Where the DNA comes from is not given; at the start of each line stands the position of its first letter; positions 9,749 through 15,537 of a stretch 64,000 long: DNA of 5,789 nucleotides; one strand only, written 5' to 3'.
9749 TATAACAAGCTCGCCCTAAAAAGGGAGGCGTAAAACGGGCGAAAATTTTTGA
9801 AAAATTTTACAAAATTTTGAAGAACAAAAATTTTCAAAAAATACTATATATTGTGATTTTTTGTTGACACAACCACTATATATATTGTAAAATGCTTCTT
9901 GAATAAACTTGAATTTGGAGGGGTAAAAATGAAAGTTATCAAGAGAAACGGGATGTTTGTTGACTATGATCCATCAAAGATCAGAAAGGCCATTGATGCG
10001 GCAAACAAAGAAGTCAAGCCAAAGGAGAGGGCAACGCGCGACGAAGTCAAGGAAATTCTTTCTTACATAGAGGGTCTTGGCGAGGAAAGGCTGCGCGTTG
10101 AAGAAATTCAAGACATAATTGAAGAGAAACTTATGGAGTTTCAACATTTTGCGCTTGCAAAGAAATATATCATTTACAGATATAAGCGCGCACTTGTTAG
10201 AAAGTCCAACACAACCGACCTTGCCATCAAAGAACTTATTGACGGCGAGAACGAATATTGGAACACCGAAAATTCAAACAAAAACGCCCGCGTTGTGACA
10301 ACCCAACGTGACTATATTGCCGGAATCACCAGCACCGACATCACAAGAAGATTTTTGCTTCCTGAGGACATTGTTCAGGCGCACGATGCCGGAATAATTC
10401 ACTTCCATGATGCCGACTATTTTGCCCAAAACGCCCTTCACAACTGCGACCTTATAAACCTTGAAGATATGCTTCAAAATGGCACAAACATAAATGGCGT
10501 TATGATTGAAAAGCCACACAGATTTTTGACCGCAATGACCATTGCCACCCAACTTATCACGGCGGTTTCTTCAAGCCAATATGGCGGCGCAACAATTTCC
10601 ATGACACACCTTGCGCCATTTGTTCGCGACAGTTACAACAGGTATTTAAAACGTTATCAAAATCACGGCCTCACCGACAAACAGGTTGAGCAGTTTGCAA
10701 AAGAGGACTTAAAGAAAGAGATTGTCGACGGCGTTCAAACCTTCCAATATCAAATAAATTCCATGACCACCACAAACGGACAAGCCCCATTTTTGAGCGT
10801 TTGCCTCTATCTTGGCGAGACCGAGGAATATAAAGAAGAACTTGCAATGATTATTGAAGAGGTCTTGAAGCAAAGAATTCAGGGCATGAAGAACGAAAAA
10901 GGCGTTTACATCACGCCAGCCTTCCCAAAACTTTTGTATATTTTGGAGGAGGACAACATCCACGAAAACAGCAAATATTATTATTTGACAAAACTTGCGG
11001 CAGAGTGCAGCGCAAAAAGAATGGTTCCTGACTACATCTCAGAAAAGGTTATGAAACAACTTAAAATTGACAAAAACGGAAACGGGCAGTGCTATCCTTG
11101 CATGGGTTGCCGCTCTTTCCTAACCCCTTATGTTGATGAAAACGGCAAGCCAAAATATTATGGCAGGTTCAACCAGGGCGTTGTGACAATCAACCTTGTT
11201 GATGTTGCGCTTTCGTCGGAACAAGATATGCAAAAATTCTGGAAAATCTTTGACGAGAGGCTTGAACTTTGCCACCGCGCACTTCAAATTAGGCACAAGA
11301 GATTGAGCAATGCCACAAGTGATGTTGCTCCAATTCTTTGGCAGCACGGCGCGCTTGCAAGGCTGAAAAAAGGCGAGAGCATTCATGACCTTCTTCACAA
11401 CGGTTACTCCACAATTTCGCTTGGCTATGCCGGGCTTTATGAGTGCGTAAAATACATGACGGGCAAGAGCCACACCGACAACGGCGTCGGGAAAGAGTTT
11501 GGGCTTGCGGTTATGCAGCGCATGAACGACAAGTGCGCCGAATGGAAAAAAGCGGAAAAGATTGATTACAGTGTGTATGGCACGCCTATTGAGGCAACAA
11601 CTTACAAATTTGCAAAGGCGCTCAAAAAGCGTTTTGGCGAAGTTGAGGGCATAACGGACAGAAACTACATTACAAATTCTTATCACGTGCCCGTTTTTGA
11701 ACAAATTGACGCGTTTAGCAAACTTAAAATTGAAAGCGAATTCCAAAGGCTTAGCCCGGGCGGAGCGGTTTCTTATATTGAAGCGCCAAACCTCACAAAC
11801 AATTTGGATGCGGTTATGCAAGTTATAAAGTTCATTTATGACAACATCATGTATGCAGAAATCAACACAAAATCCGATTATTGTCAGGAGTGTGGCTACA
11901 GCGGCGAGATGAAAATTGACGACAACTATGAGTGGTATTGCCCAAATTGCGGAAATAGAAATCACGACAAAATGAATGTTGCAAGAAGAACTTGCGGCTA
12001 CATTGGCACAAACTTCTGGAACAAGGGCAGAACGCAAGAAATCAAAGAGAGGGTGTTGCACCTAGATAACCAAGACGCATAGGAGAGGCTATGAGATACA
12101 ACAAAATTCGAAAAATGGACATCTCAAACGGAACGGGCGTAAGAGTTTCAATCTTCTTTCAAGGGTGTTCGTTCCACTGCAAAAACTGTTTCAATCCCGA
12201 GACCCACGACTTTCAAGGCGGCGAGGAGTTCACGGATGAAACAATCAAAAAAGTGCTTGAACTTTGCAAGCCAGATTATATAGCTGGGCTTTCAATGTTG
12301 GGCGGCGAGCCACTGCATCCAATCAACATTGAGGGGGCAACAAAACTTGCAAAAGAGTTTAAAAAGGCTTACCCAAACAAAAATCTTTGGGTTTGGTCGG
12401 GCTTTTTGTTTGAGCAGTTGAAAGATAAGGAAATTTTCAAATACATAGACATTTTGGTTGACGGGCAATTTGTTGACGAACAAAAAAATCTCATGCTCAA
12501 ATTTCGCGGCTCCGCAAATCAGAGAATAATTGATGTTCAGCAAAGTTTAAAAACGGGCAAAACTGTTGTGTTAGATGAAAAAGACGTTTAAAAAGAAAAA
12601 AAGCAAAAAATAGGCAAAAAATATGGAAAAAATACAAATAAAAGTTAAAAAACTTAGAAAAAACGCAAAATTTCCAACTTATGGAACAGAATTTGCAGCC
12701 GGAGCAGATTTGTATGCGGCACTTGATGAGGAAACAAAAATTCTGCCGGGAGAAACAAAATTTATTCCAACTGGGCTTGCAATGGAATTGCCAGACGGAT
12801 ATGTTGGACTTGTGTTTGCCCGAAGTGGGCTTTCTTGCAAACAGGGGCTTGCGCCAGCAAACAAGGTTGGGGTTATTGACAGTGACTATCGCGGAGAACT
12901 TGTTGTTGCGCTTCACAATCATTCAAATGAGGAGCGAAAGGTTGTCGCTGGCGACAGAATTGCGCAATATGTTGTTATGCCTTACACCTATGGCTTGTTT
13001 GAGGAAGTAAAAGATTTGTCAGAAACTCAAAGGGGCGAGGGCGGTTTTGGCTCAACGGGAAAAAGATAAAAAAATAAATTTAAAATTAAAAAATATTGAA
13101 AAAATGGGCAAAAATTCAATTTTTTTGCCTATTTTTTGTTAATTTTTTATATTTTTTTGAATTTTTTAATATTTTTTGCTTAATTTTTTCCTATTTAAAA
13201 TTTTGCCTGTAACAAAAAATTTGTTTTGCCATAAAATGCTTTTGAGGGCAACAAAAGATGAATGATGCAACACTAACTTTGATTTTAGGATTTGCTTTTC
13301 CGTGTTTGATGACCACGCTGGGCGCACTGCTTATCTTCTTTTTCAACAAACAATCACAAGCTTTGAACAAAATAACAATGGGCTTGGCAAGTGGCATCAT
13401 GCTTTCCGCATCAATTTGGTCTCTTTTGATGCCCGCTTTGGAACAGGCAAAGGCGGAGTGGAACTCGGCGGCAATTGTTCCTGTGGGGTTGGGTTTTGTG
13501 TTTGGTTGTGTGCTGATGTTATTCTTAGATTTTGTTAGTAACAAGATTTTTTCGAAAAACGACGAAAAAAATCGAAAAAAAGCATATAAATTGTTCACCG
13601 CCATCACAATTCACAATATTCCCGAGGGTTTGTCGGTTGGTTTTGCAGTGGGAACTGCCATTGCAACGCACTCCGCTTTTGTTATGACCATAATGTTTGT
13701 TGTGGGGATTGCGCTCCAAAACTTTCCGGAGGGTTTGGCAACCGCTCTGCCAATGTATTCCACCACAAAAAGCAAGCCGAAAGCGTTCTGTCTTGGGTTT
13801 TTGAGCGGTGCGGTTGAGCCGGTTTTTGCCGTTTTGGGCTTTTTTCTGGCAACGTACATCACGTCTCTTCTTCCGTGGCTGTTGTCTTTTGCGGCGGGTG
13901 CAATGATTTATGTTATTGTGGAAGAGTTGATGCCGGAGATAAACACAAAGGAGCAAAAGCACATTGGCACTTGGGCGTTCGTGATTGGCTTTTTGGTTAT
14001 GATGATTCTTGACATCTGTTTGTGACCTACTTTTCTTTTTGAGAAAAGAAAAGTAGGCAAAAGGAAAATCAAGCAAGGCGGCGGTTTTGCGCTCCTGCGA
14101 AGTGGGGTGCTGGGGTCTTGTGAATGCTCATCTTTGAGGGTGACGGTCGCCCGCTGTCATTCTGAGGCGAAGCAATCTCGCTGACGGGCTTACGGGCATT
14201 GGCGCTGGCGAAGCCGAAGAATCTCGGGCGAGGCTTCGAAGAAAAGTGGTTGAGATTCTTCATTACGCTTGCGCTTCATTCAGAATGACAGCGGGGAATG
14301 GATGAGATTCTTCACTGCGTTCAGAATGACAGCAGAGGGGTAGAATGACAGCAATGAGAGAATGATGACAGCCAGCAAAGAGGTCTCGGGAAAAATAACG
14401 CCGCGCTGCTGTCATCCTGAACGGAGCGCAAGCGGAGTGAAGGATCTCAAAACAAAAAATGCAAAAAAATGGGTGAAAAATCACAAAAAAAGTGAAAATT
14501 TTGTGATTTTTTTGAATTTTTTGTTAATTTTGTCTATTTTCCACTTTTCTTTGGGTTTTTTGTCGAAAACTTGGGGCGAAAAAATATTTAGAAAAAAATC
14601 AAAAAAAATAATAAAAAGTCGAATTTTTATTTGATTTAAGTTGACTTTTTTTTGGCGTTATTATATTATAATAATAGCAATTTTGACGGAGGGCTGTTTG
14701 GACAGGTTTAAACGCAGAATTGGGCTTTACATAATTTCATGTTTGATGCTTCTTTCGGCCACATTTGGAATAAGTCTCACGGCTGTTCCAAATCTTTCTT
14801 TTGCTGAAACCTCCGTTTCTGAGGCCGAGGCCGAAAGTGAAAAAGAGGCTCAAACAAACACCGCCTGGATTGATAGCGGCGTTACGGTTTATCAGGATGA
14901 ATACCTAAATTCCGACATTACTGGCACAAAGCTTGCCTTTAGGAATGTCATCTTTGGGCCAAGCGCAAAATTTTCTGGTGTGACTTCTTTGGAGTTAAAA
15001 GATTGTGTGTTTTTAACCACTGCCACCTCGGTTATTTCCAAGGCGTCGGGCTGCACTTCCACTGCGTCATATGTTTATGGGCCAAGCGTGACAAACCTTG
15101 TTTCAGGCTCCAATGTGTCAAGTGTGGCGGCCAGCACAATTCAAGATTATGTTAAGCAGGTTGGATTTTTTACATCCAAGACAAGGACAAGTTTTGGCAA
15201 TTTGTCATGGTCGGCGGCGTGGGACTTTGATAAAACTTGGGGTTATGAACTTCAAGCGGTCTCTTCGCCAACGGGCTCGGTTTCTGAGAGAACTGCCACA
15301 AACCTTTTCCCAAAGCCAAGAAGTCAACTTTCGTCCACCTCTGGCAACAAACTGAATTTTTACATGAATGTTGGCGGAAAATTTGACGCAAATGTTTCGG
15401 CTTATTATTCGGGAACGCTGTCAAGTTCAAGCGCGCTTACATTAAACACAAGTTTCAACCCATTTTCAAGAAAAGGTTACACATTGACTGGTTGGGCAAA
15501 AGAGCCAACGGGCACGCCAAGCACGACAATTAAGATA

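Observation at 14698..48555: A single 33.9-kb gene encoding a surface protein of about 11,300 aa, occupying 53% of the window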

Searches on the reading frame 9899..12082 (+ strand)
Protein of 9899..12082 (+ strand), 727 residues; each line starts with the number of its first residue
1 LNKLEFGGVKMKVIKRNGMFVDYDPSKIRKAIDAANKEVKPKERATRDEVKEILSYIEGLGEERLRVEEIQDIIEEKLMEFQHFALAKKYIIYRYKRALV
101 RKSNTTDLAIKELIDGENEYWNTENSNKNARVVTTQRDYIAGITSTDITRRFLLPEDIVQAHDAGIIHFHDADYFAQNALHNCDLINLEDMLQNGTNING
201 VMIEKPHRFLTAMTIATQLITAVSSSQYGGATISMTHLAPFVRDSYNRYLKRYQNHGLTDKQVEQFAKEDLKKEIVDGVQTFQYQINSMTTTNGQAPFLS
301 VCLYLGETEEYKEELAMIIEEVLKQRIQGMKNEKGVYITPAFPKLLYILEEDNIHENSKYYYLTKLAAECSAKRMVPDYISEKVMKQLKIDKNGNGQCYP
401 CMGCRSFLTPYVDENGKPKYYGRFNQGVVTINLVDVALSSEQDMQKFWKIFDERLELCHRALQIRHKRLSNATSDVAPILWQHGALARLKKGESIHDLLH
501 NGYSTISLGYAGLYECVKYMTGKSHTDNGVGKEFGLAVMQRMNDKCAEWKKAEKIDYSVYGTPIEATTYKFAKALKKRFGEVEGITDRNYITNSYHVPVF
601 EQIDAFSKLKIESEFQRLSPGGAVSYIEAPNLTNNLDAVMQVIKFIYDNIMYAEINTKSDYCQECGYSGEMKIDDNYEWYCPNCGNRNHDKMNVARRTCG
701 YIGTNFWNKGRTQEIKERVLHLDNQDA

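Call 9: search_protein_families(library=pfam, proteins=[window:9899-12082:+], max_evalue=0.001)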
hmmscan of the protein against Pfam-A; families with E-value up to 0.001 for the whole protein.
window:9899-12082:+ (727 aa): 3 families
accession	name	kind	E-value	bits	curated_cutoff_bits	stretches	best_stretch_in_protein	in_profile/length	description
PF13597.11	NRDD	-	3.8e-188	627.1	26.2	1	124-721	1-562/562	Anaerobic ribonucleoside-triphosphate reductase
PF03477.21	ATP-cone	-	1.7e-19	70.6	25.8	1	11-98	1-87/88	ATP cone domain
PF01228.26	Gly_radical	-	4.3e-18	66.2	22.2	1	601-703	3-103/106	Glycine radical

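Call 16: find_related_loci(query=window:9899-12079:+, collection=genome_contigs, flank=10000)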
Query window:9899-12079:+ (727 aa) in genome_contigs; peptide patterns used: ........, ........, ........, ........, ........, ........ (x = any residue, [..] = any of these).
600 stretches matched a pattern (row limit reached: there are more); 600 encode a relative of the query (tblastn E <= 1e-3); the best 80 are kept; 80 distinct loci.
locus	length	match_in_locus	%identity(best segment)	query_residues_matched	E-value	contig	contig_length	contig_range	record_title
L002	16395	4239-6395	84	8-726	0e+0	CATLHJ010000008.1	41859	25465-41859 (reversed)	MAG TPA_asm: uncultured Clostridia bacterium isolate MGG05635_1680015436 genome assembly, contig: ERR3199558_949, whole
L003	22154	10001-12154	83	10-726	0e+0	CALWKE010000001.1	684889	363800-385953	MAG: uncultured Clostridia bacterium isolate BRZ_C__bin58 genome assembly, contig: BRZ_C__NODE_3_length_684889_cov_30.05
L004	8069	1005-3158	83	10-727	0e+0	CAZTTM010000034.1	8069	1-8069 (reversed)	MAG TPA_asm: uncultured Muribaculaceae bacterium isolate binchicken_co354_38 genome assembly, contig: NODE_10621_length_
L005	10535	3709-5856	83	11-726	0e+0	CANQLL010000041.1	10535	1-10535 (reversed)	MAG: uncultured Bacilli bacterium isolate Lapin-015__bin71 genome assembly, contig: Lapin-015__NODE_6514_length_10535_co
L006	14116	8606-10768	82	7-727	0e+0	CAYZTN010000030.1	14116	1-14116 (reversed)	MAG TPA_asm: uncultured Clostridium sp. isolate SRP313737_co1_238 genome assembly, contig: NODE_6594_length_14116_cov_11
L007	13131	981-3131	83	11-727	0e+0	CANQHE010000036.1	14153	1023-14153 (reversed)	MAG: uncultured Bacilli bacterium isolate Lapin-030__bin19 genome assembly, contig: Lapin-030__NODE_5858_length_14153_co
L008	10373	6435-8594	83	9-727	0e+0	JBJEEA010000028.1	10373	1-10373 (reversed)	MAG: Bacilli bacterium isolate LOHA26_bin.017 NODE_3135_length_10373_cov_10.553499, whole genome shotgun sequence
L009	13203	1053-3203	82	11-727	0e+0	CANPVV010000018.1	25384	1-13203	MAG: uncultured Bacilli bacterium isolate Lapin-001__bin38 genome assembly, contig: Lapin-001__NODE_2222_length_25384_co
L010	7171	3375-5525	82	11-727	0e+0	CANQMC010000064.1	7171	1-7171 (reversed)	MAG: uncultured Bacilli bacterium isolate Lapin-014__bin58 genome assembly, contig: Lapin-014__NODE_9329_length_7171_cov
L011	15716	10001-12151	82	11-727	0e+0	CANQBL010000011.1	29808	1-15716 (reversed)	MAG: uncultured Bacilli bacterium isolate Lapin-003-2__bin84 genome assembly, contig: Lapin-003-2__NODE_1483_length_2980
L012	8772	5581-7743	81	7-727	0e+0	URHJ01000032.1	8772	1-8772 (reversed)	uncultured Tenericutes bacterium isolate UMGS995 genome assembly, contig: NODE_3957_length_8772_cov_6.378226, whole geno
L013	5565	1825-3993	82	5-726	0e+0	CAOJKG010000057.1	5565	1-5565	MAG TPA_asm: uncultured Tenericutes bacterium isolate SRR17684645_bin.12_metawrap_v1.3_MAG genome assembly, contig: NODE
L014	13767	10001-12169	82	5-726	0e+0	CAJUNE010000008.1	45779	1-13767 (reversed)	MAG TPA_asm: uncultured Bacilli bacterium isolate MGBC161736 genome assembly, contig: MGBC161736.8, whole genome shotgun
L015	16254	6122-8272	82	11-727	0e+0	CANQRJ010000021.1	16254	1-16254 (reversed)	MAG: uncultured Bacilli bacterium isolate Lapin-008__bin31 genome assembly, contig: Lapin-008__NODE_3943_length_16254_co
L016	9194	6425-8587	81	7-727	0e+0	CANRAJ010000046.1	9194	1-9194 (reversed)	MAG: uncultured Bacilli bacterium isolate Lapin-026__bin16 genome assembly, contig: Lapin-026__NODE_9662_length_9194_cov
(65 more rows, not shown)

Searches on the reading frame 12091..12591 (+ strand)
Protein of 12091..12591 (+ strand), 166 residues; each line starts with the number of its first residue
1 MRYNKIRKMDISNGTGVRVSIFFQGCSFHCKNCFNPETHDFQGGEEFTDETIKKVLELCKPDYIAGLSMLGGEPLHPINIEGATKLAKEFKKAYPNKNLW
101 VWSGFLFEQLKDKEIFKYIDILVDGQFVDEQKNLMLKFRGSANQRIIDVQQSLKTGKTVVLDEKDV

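Call 9: search_protein_families(library=pfam, proteins=[window:12091-12591:+], max_evalue=0.001)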
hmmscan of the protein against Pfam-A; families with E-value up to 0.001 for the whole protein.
window:12091-12591:+ (166 aa): 2 families
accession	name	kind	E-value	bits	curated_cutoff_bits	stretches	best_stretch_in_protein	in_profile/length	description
PF13353.11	Fer4_12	-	2.5e-48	164.3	22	1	13-147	2-137/137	4Fe-4S single cluster domain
PF04055.27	Radical_SAM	-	3e-08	34.4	29.5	1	21-107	2-89/166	Radical SAM superfamily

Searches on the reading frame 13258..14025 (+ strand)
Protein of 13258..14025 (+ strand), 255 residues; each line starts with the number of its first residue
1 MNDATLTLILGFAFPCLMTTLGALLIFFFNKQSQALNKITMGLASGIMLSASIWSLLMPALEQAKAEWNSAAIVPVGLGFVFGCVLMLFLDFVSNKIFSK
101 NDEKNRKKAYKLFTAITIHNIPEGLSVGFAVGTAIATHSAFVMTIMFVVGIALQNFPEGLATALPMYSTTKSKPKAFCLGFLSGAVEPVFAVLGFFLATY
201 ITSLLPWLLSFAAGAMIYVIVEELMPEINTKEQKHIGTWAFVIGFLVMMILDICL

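Call 9: search_protein_families(library=pfam, proteins=[window:13258-14025:+], max_evalue=0.001)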
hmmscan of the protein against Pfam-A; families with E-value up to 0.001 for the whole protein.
window:13258-14025:+ (255 aa): 1 family
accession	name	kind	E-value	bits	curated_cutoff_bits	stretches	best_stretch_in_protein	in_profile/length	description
PF02535.28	Zip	-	3.2e-26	92.8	35.1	2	109-251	178-322/323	ZIP Zinc transporter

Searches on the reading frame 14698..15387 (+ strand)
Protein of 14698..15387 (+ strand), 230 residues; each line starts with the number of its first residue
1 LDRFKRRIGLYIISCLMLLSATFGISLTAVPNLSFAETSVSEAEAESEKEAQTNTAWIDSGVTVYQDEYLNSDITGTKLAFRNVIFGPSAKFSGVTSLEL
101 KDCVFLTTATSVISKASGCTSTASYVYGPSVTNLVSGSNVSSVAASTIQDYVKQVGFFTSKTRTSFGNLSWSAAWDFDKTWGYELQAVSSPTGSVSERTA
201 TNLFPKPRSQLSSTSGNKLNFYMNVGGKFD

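Call 14: find_homologous_proteins(query=window:14698-15387:+, max_evalue=0.001)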
Query window:14698-15387:+: 501 candidates shared short words with the query, none scored E <= 0.001.

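Call 28: search_protein_families(library=pfam, proteins=[window:14698-15375:+], max_evalue=10)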
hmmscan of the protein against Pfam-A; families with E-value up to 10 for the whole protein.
window:14698-15375:+ (226 aa): 0 families
